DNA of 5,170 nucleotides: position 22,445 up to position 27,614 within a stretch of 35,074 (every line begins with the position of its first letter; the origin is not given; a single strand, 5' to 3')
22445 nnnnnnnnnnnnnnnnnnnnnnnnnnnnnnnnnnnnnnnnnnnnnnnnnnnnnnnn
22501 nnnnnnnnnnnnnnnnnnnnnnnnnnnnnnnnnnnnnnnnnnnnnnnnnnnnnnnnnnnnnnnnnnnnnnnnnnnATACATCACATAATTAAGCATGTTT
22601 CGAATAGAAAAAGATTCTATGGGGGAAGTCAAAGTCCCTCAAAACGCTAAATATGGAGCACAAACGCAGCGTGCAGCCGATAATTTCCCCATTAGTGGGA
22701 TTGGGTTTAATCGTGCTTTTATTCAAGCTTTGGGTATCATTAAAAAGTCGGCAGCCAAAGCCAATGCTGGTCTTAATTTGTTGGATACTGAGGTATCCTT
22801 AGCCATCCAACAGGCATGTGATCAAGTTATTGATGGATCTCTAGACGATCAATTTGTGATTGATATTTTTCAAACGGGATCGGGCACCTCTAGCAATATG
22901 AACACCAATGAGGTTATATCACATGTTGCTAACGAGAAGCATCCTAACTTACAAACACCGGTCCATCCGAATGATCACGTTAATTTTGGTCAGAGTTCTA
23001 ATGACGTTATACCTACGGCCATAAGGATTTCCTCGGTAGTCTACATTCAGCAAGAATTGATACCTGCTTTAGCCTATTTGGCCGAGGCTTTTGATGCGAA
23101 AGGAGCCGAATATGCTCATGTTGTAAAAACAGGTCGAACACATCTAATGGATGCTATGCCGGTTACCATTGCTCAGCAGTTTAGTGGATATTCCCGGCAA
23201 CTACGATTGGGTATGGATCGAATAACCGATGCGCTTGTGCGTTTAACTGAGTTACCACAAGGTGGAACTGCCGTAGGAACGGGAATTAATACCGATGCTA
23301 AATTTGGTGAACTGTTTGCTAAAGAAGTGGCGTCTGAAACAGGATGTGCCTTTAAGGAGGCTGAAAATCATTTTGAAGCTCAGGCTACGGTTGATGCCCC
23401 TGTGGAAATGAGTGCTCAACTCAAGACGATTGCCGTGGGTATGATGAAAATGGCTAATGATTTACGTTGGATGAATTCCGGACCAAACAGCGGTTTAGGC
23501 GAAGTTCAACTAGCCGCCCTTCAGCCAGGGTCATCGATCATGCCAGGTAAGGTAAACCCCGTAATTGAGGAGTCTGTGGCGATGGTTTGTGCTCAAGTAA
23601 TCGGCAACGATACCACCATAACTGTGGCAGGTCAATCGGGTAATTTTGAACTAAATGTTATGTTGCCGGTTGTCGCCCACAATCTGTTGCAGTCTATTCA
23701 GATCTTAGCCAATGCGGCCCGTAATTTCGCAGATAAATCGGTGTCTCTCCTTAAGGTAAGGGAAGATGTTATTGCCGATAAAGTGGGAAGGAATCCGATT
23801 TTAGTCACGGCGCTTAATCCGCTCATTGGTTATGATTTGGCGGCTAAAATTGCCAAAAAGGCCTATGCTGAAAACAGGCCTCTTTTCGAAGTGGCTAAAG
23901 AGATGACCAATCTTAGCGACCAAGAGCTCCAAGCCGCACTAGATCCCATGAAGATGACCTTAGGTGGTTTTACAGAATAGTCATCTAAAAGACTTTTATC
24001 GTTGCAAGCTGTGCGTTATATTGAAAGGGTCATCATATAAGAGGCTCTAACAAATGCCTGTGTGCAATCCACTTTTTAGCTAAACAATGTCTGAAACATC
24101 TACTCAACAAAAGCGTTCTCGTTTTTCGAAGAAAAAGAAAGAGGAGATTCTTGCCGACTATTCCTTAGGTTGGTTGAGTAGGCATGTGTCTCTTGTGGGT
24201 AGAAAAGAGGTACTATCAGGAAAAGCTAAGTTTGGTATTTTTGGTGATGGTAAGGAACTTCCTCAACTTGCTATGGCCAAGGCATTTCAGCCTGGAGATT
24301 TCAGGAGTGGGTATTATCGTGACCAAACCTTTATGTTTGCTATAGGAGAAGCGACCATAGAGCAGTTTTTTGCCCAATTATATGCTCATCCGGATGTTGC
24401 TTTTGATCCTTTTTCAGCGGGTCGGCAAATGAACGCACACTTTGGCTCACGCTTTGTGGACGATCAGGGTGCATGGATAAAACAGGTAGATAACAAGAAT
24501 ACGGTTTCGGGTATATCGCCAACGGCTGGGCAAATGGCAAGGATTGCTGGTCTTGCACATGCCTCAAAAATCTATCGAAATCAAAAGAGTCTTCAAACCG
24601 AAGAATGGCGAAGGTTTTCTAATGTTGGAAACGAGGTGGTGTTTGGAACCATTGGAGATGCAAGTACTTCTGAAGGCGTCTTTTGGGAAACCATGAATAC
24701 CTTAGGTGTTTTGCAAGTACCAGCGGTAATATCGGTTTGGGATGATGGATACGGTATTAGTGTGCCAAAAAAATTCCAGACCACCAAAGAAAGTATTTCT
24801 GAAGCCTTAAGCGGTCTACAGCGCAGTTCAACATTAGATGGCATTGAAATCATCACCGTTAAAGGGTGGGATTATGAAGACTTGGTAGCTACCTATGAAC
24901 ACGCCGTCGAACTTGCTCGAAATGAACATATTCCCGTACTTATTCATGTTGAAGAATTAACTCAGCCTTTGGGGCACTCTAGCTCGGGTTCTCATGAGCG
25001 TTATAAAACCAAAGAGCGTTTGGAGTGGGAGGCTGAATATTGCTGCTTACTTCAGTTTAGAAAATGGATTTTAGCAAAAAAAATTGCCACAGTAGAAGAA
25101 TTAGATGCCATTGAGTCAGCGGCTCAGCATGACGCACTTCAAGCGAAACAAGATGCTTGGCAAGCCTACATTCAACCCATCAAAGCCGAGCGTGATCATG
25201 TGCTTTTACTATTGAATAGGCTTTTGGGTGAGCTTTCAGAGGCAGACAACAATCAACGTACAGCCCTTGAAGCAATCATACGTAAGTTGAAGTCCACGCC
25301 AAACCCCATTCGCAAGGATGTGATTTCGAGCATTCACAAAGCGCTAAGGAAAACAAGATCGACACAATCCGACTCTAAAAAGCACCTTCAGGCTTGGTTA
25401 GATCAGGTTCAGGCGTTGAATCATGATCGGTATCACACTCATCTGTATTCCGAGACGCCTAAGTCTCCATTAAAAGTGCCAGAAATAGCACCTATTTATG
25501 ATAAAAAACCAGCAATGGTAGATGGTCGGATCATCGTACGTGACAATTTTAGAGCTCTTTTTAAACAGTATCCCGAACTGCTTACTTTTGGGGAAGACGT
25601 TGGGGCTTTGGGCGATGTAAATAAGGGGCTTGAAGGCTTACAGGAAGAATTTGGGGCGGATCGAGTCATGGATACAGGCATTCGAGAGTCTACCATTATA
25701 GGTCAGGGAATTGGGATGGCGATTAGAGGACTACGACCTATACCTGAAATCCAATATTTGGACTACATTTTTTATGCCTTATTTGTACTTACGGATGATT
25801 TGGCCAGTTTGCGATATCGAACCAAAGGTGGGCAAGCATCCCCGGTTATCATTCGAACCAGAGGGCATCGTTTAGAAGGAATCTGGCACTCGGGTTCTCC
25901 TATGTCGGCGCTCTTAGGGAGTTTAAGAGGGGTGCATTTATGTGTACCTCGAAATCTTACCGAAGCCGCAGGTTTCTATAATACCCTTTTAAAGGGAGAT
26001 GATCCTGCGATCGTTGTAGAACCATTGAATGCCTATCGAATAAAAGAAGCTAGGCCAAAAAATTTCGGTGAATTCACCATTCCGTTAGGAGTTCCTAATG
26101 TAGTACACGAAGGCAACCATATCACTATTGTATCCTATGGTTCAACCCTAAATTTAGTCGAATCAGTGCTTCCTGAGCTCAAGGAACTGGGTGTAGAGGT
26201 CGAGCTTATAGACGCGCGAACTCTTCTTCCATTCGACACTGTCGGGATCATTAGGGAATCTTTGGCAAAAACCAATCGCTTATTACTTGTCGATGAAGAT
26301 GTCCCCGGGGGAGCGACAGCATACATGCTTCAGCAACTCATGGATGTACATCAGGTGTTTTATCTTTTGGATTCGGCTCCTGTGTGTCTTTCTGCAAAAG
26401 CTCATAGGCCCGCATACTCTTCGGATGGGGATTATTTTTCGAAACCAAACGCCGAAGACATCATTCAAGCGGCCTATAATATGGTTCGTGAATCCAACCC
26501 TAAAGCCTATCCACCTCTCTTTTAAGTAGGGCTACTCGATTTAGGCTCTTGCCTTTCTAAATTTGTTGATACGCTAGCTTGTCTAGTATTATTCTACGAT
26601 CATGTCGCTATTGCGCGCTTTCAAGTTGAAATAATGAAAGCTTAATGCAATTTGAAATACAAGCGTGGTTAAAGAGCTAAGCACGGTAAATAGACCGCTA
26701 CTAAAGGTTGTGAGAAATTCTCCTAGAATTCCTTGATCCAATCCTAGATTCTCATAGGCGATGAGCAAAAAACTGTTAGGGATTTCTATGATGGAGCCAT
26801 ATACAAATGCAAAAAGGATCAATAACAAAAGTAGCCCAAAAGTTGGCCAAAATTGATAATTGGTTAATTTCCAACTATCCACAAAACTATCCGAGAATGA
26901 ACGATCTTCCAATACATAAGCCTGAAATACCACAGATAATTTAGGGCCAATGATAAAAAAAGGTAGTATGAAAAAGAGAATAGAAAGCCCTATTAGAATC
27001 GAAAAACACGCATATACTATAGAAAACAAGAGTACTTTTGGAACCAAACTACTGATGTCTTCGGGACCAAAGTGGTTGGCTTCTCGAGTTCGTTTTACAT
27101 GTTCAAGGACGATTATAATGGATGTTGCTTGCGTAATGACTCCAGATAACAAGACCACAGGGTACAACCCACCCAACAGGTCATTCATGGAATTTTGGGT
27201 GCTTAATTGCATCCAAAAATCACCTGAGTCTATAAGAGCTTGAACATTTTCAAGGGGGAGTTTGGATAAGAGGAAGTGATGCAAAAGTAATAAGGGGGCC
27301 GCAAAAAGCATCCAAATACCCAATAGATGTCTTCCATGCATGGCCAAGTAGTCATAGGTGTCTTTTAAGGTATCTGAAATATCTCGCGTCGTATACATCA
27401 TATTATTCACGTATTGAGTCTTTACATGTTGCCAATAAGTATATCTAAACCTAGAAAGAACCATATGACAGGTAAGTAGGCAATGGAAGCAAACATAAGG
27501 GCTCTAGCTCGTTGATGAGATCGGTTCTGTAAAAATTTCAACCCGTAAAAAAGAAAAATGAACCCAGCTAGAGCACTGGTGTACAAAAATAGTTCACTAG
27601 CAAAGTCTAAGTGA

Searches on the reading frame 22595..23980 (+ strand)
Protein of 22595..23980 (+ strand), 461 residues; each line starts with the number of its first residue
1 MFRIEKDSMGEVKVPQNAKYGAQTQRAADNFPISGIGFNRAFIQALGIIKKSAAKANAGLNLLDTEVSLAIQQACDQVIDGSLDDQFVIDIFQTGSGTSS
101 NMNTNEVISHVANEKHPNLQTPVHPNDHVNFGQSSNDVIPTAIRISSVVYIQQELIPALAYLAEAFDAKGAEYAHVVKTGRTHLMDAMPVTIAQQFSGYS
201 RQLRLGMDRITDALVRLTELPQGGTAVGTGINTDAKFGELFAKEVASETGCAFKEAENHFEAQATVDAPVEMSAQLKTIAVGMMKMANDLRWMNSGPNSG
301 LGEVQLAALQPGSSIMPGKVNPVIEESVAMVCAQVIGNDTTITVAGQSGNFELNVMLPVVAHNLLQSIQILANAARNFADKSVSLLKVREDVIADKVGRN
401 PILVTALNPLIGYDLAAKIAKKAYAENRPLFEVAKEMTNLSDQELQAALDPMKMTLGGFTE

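Call 3: search_protein_families(library=pfam, proteins=[window:22595-23980:+], max_evalue=0.01)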
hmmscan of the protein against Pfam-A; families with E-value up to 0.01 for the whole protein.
window:22595-23980:+ (461 aa): 2 families
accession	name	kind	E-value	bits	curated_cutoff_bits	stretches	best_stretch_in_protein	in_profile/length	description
PF00206.25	Lyase_1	-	2.1e-94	316.9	27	1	10-337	1-312/312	Lyase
PF10415.14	FumaraseC_C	-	3.9e-20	72.5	32.5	1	403-455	1-53/54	Fumarase C C-terminus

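Call 4: search_protein_families(library=ncbifam, proteins=[window:22595-23980:+], max_evalue=0.01)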
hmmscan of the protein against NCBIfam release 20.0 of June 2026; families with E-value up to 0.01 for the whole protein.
window:22595-23980:+ (461 aa): 19 families
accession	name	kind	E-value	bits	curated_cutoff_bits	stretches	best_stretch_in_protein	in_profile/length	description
TIGR00979.1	fumC_II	equivalog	7.6e-164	545.8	664.75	1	2-454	1-456/458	class II fumarate hydratase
NF008909.0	PRK12273.1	subfamily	1.6e-157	525.2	510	1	2-455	5-462/474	aspartate ammonia-lyase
NF009089.0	PRK12425.1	equivalog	2.7e-141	471.6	840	1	1-456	1-459/464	class II fumarate hydratase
TIGR00839.1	aspA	equivalog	7.5e-136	453.8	681.2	1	3-455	1-457/468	aspartate ammonia-lyase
NF011092.0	PRK14515.1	subfamily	1.4e-127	426.4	876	1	3-459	12-470/479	aspartate ammonia-lyase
TIGR00838.1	argH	equivalog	2.6e-19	69.6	279.5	1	110-407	82-368/455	argininosuccinate lyase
TIGR00928.1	purB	equivalog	5.9e-18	64.9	326.2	1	126-409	88-363/436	adenylosuccinate lyase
TIGR02426.1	protocat_pcaB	equivalog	1.4e-16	60.4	355.75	1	39-336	17-289/338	3-carboxy-cis,cis-muconate cycloisomerase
NF006554.0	PRK09053.1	equivalog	8.5e-16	57.8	595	1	34-453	19-432/453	3-carboxy-cis,cis-muconate cycloisomerase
NF008964.0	PRK12308.1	equivalog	4.4e-14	51.8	657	1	130-343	104-307/624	argininosuccinate lyase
NF004631.0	PRK05975.1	equivalog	2.4e-13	49.8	371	1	125-327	98-287/352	3-carboxy-cis,cis-muconate cycloisomerase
NF006500.1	PRK08937.2-4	subfamily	6e-10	38.5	626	1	126-423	98-384/448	adenylosuccinate lyase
NF052556.1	NtrsucLyaStm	equivalog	1.1e-07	31.1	650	1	66-454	53-452/466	nitrosuccinate lyase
NF052535.1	CoM_syn_XcbC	exception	3.4e-07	29.4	575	1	154-348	129-314/495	2-phosphosulfolactate phosphatase XcbC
NF006764.0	PRK09285.1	equivalog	8.2e-07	27.8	446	1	125-323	113-305/456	adenylosuccinate lyase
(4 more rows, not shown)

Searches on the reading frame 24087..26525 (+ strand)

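Call 3: search_protein_families(library=pfam, proteins=[window:24087-26525:+], max_evalue=0.01)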
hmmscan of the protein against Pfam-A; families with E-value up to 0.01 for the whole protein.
window:24087-26525:+ (812 aa): 5 families
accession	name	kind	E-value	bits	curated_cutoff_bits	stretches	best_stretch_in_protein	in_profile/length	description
PF00676.26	E1_dh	-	1e-24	87.5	22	1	44-361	20-295/300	Dehydrogenase E1 component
PF02779.29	Transket_pyr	-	1.3e-18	67.7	27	1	481-651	6-173/174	Transketolase, pyrimidine binding domain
PF02780.25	Transketolase_C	-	1.3e-16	61.1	25.9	1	671-770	4-101/124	Transketolase, C-terminal domain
PF00456.26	Transketolase_N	-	0.00023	20.7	22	1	141-289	105-242/334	Transketolase, thiamine diphosphate binding domain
PF17147.9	PFOR_II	-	0.0068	17.2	27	0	679-748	3-71/102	Pyruvate:ferredoxin oxidoreductase core domain II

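Call 4: search_protein_families(library=ncbifam, proteins=[window:24087-26525:+], max_evalue=0.01)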
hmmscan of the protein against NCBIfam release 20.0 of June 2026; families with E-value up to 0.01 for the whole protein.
window:24087-26525:+ (812 aa): 13 families
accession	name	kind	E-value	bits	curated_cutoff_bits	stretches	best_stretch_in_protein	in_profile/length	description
NF006667.0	PRK09212.1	subfamily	1.4e-38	132.6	321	1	485-801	11-324/327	pyruvate dehydrogenase complex E1 component subunit beta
NF008854.0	PRK11892.1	equivalog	5.9e-38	130.7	454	1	456-799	118-461/464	pyruvate dehydrogenase complex E1 component subunit beta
TIGR03181.1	PDH_E1_alph_x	equivalog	8.2e-26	90.7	411.35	1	54-366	59-320/341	pyruvate dehydrogenase (acetyl-transferring) E1 component subunit alpha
TIGR03182.1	PDH_E1_alph_y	equivalog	1.9e-18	66.4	393.85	1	55-360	39-301/315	pyruvate dehydrogenase (acetyl-transferring) E1 component subunit alpha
TIGR00204.1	dxs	equivalog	4.9e-14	51.8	465.95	1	513-754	341-572/616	1-deoxy-D-xylulose-5-phosphate synthase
NF003933.0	PRK05444.2-2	equivalog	1.2e-13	50.4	395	1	182-742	140-547/606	1-deoxy-D-xylulose-5-phosphate synthase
NF004559.0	PRK05899.2-5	equivalog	3.5e-09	35.5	488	1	667-753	491-580/627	transketolase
NF008968.0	PRK12315.1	subfamily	3.9e-08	32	510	1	515-738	312-522/582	1-deoxy-D-xylulose-5-phosphate synthase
NF004556.0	PRK05899.2-2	equivalog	6.1e-05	21.5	575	1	661-753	504-595/639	transketolase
TIGR00232.1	tktlase_bact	equivalog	8.2e-05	21.1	682.25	1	142-392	104-340/654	transketolase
TIGR03710.1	OAFO_sf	subfamily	0.00012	20.9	482.75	1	672-751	458-536/561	2-oxoacid:acceptor oxidoreductase subunit alpha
NF006412.0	PRK08659.1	equivalog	0.0067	15.7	411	0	674-737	272-333/378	2-oxoacid:acceptor oxidoreductase subunit alpha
NF041170.1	Oxoac_fdxalpha_Archa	equivalog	0.0069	14.8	800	0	676-742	519-585/636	2-oxoacid:ferredoxin oxidoreductase subunit alpha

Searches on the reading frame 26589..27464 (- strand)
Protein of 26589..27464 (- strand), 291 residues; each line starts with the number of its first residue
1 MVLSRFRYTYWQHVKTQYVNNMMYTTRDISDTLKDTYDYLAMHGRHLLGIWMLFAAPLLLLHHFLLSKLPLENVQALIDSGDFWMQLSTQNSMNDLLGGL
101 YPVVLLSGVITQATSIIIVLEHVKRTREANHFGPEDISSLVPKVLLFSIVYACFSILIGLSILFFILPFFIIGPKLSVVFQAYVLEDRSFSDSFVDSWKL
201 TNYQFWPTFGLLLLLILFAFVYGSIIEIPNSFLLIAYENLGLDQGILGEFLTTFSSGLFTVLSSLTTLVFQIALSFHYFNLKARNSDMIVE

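Call 88: search_protein_families(library=pfam, proteins=[window:26589-27464:-], max_evalue=0.00001)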
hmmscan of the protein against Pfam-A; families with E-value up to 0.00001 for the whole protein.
window:26589-27464:- (291 aa): 1 family
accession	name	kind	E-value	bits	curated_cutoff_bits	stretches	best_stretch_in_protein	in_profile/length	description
PF10110.14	GPDPase_memb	-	4.1e-06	26.2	29.6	1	155-277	161-282/321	Membrane domain of glycerophosphoryl diester phosphodiesterase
